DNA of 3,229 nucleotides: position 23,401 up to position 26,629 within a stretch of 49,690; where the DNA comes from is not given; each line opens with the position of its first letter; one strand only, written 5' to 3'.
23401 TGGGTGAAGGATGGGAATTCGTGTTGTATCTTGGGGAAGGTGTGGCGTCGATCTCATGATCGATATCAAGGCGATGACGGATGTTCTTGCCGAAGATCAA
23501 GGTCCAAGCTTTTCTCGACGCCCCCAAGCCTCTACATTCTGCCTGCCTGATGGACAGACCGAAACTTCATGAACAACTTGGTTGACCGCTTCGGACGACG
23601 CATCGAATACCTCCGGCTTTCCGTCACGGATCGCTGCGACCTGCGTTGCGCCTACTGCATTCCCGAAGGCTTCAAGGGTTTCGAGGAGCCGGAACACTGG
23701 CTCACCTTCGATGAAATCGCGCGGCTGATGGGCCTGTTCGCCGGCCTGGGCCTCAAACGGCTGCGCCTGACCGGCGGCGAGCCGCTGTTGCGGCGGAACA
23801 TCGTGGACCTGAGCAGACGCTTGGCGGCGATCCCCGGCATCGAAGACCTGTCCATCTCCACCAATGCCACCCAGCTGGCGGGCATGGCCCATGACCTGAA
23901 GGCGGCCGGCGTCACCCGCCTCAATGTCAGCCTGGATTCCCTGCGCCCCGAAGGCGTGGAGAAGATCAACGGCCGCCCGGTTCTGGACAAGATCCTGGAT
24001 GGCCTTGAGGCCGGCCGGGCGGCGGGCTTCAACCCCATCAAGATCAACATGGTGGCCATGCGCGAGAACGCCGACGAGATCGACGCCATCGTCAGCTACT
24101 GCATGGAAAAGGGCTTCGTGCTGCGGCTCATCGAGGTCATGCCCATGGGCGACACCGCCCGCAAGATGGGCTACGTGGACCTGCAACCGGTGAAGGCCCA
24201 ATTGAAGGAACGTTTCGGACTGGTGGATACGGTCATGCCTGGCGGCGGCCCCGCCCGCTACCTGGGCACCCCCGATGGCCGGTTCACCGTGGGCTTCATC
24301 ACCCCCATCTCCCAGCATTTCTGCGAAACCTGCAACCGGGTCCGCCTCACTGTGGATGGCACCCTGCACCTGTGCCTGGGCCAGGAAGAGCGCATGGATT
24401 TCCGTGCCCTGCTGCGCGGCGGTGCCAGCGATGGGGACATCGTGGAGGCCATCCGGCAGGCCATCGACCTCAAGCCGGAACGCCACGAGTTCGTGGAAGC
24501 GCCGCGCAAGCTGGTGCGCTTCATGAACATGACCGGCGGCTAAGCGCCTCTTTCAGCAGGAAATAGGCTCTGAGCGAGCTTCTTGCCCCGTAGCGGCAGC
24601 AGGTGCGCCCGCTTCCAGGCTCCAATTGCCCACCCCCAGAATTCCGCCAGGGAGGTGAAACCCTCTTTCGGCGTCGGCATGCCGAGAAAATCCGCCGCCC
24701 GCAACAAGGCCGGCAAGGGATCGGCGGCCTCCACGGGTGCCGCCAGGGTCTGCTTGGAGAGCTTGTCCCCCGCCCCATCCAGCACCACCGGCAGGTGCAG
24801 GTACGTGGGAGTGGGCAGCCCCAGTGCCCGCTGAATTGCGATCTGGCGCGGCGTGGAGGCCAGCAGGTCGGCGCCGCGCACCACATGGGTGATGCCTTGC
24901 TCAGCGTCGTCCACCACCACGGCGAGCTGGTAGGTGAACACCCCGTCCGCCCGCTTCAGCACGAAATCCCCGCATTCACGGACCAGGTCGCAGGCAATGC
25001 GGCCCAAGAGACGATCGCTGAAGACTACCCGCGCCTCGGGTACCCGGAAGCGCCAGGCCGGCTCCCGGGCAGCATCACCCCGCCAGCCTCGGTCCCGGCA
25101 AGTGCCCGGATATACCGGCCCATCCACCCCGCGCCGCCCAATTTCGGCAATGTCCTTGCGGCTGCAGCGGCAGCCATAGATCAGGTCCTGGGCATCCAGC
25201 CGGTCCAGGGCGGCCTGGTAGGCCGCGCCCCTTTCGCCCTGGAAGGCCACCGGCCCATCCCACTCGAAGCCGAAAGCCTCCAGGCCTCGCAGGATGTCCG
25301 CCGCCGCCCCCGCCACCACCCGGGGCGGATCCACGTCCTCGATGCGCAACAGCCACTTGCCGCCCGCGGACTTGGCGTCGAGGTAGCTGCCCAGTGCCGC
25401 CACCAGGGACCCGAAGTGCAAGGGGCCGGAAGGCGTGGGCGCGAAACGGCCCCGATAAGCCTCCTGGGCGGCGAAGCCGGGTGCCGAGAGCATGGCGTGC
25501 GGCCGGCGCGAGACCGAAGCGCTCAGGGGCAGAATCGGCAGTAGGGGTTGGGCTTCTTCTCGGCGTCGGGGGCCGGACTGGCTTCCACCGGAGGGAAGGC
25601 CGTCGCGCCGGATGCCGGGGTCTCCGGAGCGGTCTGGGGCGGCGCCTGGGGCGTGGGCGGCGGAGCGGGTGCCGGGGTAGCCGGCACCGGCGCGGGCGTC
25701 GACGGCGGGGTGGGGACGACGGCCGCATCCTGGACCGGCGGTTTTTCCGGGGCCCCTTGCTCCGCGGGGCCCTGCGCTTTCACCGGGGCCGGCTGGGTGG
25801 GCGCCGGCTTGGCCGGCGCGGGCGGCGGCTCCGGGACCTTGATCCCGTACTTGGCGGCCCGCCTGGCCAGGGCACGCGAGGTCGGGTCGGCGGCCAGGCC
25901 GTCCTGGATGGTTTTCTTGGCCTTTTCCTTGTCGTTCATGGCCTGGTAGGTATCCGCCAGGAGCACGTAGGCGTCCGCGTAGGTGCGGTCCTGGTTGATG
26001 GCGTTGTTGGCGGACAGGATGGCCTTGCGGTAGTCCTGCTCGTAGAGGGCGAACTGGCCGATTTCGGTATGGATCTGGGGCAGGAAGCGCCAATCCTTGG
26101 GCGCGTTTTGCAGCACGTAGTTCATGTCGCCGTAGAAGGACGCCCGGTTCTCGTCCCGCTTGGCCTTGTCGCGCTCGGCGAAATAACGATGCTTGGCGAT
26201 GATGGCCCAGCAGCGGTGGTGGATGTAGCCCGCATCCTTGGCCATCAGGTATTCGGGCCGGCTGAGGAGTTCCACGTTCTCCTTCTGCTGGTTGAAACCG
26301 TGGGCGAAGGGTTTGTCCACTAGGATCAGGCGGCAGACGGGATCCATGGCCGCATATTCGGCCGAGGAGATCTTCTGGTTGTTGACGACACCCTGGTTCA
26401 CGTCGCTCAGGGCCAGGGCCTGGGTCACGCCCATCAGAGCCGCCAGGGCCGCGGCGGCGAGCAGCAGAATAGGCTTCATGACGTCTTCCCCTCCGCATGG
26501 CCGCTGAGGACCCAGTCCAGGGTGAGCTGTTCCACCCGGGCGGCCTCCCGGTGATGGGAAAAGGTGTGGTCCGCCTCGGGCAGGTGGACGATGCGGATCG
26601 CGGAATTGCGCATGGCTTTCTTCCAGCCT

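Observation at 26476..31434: Exosortase-A-type ACP / acyl-ligase / PLP-decarboxylase / two-'hydrolase' cassette, detached from any exosortase or EPS genes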

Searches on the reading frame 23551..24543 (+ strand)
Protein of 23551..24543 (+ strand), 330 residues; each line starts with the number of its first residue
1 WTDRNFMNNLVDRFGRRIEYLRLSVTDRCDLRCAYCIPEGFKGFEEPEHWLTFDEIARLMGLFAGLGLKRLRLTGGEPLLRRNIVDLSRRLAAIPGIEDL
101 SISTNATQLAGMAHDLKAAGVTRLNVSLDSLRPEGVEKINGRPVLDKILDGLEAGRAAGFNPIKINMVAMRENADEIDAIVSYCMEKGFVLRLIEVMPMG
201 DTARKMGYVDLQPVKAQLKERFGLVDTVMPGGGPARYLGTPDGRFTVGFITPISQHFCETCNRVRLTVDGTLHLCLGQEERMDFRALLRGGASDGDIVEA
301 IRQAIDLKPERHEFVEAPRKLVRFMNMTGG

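Call 8: search_protein_families(library=ncbifam, proteins=[window:23551-24543:+], max_evalue=0.00001)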
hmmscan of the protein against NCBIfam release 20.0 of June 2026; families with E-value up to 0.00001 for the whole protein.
window:23551-24543:+ (330 aa): 34 families (the best 25 are shown)
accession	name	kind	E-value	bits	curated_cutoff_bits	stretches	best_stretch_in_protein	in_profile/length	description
TIGR02666.1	moaA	equivalog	3.5e-104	348.4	284.05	1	10-330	1-336/336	GTP 3',8-cyclase MoaA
TIGR02668.1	moaA_archaeal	equivalog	5.7e-67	225.8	325.25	1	10-308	1-298/303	GTP 3',8-cyclase MoaA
NF001199.0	PRK00164.2-1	equivalog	2.4e-66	224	231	1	9-307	2-300/308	GTP 3',8-cyclase MoaA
TIGR04055.1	rSAM_NirJ2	equivalog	7.1e-17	61.9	500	1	25-192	6-169/326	putative heme d1 biosynthesis radical SAM protein NirJ2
TIGR04545.1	rSAM_ahbD_hemeb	equivalog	1.7e-16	60.6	500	1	24-192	5-170/339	heme b synthase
TIGR02109.1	PQQ_syn_pqqE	equivalog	2.8e-16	59.4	381.35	1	23-187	11-172/358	pyrroloquinoline quinone biosynthesis protein PqqE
NF045574.1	sacti_mat_StsB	exception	2.1e-15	56.5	625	1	22-202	99-272/466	StsB family radical SAM/SPASM domain sactipeptide maturase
TIGR03962.1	mycofact_rSAM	equivalog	8.3e-15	54.8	265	1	24-222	17-209/339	mycofactocin radical SAM maturase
NF045702.1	rSAM_GDGT_ether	equivalog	9.4e-15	54.2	450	1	22-202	89-271/486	tetraether lipid synthase Tes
NF045646.2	rSAM_Se_TrsS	equivalog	1.1e-14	53.9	490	1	23-201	90-268/441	radical SAM (seleno)protein TrsS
TIGR04311.1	rSAM_Geo_metal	subfamily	9.9e-14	51.2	400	1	21-194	5-184/423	radical SAM/SPASM family putative metalloenzyme maturase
TIGR04347.1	pseudo_SAM_Halo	equivalog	1.2e-13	51.1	525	1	24-189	43-204/390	TIGR04347 family pseudo-SAM/SPASM protein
TIGR04053.2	TIGR04053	equivalog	2.1e-13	50.3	395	1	25-191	14-180/366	TIGR04053 family radical SAM/SPASM domain-containing protein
TIGR04317.1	W_rSAM_matur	equivalog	3.1e-13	49.6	380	1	19-188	4-175/349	tungsten cofactor oxidoreductase radical SAM maturase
TIGR04546.1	rSAM_ahbC_deAc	equivalog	3.7e-12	45.8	650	1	24-183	44-199/390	12,18-didecarboxysiroheme deacetylase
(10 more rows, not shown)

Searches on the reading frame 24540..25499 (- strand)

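Call 8: search_protein_families(library=ncbifam, proteins=[window:24540-25499:-], max_evalue=0.00001)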
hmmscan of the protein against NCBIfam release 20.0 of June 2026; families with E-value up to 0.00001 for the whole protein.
window:24540-25499:- (319 aa): 8 families
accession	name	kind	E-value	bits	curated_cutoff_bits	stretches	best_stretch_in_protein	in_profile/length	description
NF004314.0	PRK05710.1-3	equivalog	6.1e-116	386.9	256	1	12-300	4-287/297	tRNA glutamyl-Q(34) synthetase GluQRS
NF004313.0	PRK05710.1-2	equivalog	4.3e-115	384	380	1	13-299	3-294/299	tRNA glutamyl-Q(34) synthetase GluQRS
TIGR03838.1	queuosine_YadB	equivalog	2.9e-113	377.8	276.7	1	15-279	1-262/272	tRNA glutamyl-Q(34) synthetase GluQRS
NF004312.0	PRK05710.1-1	equivalog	1.5e-88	297.1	453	1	11-297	10-288/306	tRNA glutamyl-Q(34) synthetase GluQRS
NF004315.1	PRK05710.1-4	equivalog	2e-73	247.2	250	1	17-256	1-257/274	tRNA glutamyl-Q(34) synthetase GluQRS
TIGR00464.1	gltX_bact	equivalog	1.6e-59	202.1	289.95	1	16-253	3-248/470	glutamate--tRNA ligase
NF003169.0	PRK04156.1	equivalog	1.3e-22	80.2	516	2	13-122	100-210/567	glutamate--tRNA ligase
TIGR00463.1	gltX_arch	equivalog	1.4e-19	70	401.75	1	18-128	97-206/560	glutamate--tRNA ligase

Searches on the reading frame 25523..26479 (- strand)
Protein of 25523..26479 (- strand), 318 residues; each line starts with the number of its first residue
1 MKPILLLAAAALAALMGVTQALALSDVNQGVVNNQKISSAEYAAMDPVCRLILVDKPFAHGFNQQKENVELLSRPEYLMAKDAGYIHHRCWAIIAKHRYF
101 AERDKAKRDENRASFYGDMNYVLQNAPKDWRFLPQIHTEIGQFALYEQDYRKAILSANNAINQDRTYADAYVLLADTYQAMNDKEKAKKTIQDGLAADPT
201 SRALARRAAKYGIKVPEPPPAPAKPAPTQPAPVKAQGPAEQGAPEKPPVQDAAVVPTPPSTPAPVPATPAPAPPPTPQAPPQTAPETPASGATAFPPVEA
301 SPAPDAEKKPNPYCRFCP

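Call 4: search_protein_families(library=ncbifam, proteins=[window:25523-26479:-], max_evalue=0.001)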
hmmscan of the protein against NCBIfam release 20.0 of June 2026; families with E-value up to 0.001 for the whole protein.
window:25523-26479:- (318 aa): 2 families
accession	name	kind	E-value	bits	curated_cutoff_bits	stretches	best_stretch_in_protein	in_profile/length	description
TIGR02521.1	type_IV_pilW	equivalog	3.1e-06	26.9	154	1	135-201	32-98/234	type IV pilus biogenesis/stability protein PilW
TIGR02917.1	PEP_TPR_lipo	equivalog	0.00022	19.3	312.2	1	141-203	608-670/899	XrtA/PEP-CTERM system TPR-repeat protein PrsT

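Call 5: search_protein_families(library=pfam, proteins=[window:25523-26479:-], max_evalue=0.001)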
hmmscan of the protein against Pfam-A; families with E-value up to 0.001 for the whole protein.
window:25523-26479:- (318 aa): 3 families
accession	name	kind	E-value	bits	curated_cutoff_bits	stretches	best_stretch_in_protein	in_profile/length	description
PF14559.12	TPR_19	-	5.9e-07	30.2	25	1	145-203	2-61/68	Tetratricopeptide repeat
PF13181.12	TPR_8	-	1.1e-06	28.7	25.7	1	168-200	1-33/34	Tetratricopeptide repeat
PF07719.23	TPR_2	-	2.7e-05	24.4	27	0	168-200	1-33/34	Tetratricopeptide repeat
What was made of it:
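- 25523..26479 (-): Secreted small TPR protein (318 aa) with a signal peptide, a Pro/Ala-rich tail and a C-terminal ............ It is the fourth gene of the ACP operon. Pfam hits TPR_19 and TPR_8 (call 5).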
